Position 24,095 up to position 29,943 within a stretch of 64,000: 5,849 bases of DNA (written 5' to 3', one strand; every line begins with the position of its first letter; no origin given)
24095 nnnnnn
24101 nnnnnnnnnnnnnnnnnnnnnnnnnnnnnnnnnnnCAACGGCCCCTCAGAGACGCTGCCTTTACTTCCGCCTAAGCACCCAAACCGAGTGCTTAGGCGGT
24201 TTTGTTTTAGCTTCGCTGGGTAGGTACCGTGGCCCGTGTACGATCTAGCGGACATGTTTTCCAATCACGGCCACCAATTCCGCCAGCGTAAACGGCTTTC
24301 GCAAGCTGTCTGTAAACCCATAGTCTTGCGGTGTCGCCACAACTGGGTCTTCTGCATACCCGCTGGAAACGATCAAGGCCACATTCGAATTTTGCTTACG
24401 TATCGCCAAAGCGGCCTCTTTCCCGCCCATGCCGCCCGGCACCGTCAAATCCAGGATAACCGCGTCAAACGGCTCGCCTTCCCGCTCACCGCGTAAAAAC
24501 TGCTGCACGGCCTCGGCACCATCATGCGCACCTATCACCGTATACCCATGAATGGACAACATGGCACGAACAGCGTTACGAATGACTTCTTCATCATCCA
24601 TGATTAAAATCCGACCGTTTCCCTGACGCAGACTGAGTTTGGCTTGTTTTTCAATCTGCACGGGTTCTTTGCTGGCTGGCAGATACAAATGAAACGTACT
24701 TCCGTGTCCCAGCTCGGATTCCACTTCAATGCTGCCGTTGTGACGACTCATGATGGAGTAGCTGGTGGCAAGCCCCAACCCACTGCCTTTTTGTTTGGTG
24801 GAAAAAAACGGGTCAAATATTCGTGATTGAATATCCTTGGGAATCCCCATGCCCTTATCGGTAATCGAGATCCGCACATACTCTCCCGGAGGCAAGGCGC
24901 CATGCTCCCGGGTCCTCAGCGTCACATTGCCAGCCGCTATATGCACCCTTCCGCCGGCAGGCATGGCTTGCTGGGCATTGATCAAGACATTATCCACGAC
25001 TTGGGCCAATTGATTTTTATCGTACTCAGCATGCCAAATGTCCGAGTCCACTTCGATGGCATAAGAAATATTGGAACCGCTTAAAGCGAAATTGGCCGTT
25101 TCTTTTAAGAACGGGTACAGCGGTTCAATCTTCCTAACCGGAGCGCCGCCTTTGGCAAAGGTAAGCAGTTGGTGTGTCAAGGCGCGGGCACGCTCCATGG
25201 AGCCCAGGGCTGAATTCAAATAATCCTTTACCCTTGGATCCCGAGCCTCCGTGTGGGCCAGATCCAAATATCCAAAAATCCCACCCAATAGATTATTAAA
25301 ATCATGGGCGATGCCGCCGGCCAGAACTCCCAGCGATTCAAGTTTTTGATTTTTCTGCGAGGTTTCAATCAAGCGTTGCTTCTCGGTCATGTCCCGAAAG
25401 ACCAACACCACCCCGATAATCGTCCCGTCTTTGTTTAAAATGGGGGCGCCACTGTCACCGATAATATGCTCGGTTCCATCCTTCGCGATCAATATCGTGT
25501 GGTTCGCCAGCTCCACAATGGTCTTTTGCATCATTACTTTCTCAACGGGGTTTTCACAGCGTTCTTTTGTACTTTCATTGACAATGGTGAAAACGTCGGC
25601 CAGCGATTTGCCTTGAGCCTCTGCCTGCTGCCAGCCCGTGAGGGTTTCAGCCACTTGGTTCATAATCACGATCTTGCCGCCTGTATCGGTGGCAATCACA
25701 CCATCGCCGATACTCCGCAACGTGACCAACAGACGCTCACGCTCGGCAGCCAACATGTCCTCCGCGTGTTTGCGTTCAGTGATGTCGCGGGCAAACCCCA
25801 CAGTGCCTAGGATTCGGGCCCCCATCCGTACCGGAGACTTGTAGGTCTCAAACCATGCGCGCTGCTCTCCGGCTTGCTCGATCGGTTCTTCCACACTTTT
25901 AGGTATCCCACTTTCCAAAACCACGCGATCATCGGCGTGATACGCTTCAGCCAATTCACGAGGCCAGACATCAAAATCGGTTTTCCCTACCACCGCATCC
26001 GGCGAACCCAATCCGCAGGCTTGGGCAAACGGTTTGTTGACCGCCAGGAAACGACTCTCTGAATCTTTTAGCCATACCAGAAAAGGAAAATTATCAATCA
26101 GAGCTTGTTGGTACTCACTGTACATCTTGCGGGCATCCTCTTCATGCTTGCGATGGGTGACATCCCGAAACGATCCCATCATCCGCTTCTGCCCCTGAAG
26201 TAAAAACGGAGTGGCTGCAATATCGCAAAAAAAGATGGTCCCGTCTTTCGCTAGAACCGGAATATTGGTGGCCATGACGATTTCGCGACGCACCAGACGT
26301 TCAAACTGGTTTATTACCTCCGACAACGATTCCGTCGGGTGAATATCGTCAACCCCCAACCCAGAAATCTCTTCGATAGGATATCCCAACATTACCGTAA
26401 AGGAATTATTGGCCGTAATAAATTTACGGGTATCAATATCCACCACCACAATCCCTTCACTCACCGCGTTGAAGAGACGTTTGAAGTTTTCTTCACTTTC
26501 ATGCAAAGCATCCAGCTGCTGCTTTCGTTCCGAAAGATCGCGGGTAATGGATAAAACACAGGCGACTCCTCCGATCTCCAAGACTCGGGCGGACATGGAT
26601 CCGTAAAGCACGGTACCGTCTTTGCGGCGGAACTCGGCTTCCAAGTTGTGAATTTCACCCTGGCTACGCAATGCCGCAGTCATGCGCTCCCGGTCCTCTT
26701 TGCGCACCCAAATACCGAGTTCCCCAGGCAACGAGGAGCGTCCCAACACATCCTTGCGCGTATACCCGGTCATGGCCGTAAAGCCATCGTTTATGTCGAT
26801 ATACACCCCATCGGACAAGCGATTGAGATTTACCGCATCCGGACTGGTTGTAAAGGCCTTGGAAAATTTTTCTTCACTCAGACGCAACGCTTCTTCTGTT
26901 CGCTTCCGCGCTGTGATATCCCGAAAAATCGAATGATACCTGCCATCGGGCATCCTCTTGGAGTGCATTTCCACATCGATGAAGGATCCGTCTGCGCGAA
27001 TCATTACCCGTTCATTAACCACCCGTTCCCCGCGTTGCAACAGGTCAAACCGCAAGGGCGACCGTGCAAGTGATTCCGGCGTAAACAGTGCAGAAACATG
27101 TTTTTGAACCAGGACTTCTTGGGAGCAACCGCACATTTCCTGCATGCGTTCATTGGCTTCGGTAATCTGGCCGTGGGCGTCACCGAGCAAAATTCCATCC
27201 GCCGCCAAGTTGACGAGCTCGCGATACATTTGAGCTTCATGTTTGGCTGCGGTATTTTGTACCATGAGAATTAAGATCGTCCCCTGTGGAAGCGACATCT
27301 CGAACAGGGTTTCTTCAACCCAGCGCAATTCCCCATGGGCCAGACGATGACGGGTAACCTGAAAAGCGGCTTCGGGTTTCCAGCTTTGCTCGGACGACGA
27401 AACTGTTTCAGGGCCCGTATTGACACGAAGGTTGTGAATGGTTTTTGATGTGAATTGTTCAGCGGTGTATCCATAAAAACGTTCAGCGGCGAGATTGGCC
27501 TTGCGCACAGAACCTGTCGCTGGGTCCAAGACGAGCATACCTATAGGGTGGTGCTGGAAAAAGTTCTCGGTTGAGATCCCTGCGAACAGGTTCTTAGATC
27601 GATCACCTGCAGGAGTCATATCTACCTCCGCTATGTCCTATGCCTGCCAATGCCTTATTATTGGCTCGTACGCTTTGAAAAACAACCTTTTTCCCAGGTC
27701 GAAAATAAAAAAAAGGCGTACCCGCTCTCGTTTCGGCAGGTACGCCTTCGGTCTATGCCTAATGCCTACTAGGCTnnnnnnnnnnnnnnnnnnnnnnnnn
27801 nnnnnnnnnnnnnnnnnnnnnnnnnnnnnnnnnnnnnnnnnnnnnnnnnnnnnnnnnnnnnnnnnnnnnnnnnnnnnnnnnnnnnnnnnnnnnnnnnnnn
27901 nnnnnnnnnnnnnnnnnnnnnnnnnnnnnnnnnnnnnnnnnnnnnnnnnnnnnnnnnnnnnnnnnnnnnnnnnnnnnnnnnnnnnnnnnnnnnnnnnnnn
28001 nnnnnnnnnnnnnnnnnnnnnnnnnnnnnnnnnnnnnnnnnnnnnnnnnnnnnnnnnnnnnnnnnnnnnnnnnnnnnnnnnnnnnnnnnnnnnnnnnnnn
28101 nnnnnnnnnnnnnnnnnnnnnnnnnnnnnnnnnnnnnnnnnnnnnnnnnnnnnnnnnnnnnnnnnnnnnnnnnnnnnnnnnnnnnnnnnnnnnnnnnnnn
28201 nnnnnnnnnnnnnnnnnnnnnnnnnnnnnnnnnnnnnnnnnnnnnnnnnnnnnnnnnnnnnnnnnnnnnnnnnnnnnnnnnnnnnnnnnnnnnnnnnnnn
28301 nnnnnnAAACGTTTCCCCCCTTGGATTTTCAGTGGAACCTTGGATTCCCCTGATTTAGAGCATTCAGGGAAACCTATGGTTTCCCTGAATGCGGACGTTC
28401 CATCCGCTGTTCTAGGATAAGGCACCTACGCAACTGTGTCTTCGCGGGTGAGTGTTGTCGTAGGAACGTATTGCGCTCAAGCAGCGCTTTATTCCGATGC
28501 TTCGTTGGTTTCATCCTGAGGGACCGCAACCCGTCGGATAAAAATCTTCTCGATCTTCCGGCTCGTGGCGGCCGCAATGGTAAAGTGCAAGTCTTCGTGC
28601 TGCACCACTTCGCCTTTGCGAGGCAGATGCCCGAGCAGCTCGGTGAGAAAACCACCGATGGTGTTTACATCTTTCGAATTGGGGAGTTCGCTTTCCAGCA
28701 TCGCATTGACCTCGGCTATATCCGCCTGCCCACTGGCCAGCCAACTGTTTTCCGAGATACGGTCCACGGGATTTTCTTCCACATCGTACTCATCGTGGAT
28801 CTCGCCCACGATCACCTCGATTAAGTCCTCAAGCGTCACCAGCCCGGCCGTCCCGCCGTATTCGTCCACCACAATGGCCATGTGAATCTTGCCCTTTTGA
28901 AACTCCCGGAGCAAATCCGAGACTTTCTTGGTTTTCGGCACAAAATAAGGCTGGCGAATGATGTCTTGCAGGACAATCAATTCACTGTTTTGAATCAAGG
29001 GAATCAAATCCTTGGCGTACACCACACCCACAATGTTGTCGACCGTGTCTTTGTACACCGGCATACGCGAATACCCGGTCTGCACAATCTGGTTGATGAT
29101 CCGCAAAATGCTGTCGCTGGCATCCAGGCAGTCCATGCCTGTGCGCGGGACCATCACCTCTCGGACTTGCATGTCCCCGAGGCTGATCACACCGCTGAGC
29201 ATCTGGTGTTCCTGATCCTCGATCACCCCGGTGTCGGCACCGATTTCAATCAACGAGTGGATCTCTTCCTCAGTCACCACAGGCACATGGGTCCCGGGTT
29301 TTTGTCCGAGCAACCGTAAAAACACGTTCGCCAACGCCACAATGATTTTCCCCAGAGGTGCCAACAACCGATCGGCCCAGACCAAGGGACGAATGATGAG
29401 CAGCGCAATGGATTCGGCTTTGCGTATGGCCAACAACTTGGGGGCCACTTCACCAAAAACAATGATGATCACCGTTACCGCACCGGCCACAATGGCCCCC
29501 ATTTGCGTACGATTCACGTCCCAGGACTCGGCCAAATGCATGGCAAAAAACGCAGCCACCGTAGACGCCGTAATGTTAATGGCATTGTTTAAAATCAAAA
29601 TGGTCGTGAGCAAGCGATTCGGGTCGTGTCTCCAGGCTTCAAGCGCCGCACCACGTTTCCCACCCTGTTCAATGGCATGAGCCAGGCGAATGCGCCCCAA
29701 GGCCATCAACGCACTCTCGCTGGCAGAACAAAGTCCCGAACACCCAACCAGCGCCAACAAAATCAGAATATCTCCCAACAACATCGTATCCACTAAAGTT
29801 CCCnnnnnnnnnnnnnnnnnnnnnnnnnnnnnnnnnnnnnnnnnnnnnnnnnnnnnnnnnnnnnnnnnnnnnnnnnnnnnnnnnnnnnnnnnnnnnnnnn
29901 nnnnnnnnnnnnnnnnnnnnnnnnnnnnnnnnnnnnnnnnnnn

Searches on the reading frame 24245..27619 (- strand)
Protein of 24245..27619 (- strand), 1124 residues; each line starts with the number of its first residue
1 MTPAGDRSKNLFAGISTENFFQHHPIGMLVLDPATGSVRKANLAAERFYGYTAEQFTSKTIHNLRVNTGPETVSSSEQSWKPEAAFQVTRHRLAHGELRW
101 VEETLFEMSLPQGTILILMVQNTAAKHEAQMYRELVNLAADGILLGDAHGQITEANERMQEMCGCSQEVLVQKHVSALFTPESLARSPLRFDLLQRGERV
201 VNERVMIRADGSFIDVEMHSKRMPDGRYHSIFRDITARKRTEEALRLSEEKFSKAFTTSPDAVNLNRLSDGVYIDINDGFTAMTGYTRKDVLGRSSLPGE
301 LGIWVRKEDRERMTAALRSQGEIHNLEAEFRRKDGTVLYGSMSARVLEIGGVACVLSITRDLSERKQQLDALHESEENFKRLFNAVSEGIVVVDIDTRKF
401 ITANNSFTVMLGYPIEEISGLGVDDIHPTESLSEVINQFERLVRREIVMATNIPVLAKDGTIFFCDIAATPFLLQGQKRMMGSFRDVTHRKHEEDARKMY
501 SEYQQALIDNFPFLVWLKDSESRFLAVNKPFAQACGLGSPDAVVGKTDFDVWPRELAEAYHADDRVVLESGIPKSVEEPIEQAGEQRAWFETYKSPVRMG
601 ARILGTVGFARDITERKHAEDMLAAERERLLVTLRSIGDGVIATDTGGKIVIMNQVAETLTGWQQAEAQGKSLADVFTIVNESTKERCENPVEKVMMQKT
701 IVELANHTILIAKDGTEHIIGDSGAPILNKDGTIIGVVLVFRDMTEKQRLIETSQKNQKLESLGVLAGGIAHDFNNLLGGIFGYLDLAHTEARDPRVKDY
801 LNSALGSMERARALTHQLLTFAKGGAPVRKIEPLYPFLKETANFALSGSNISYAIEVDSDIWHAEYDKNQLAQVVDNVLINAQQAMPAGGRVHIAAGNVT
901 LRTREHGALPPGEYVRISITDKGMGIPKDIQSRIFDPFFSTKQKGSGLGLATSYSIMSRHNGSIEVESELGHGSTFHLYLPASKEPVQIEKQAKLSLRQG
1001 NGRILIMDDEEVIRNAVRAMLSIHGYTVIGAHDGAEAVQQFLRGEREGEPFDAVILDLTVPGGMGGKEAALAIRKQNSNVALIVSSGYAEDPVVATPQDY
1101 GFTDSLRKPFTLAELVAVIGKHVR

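Call 43: search_protein_families(library=pfam, proteins=[window:24245-27619:-], max_evalue=0.001)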
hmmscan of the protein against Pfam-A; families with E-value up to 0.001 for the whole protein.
window:24245-27619:- (1124 aa): 10 families
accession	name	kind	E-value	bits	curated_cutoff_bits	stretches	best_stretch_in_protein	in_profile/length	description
PF08448.16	PAS_4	-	8.2e-58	193.8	23.1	3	509-617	2-109/110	PAS fold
PF13426.13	PAS_9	-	1e-56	190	27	4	639-746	2-103/103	PAS domain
PF00989.32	PAS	-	1.7e-55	186.3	22.6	4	633-744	6-113/113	PAS fold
PF13188.13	PAS_8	-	1.5e-38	129.8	21.8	2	378-431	2-55/65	PAS domain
PF08447.18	PAS_3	-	1.5e-24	86.5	25.6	1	274-355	2-85/89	PAS fold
PF02518.31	HATPase_c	-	5.6e-24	85.2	26.4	1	867-983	2-110/111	Histidine kinase-, DNA gyrase B-, and HSP90-like ATPase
PF00072.30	Response_reg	-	2e-16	60.6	30.2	1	1004-1119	1-110/111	Response regulator receiver domain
PF12860.13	PAS_7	-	7.3e-11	42.7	27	1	139-243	4-115/115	PAS fold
PF00512.31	HisKA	-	3.7e-09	36.9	26.9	1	766-825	5-64/66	His Kinase A (phospho-acceptor) domain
PF24820.1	Diguanyl_cycl_sensor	-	7.1e-05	23.1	28.1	0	136-219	2-92/109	Diguanylate cyclase-like sensor domain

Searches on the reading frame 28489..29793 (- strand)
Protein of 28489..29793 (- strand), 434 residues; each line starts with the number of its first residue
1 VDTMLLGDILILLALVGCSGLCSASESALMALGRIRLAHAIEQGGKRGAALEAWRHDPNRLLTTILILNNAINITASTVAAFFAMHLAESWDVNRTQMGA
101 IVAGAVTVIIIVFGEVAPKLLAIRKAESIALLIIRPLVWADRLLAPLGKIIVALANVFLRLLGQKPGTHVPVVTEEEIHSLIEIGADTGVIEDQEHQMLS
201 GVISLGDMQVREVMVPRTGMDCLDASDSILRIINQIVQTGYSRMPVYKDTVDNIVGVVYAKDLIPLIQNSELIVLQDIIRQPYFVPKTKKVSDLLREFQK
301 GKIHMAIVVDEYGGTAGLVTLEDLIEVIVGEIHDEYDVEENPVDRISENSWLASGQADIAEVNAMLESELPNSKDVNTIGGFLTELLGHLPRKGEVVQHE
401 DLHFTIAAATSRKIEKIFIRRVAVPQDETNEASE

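Call 43: search_protein_families(library=pfam, proteins=[window:28489-29793:-], max_evalue=0.001)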
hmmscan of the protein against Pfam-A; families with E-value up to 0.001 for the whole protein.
window:28489-29793:- (434 aa): 3 families
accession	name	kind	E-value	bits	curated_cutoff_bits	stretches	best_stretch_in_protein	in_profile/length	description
PF01595.25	CNNM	-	3.9e-48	163.9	28.4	1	10-195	1-181/181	Cyclin M transmembrane N-terminal domain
PF03471.22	CorC_HlyC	-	1.7e-20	73.2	27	1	345-422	2-80/81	Transporter associated domain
PF00571.33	CBS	-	8.2e-16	58.5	24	2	277-329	3-56/57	CBS domain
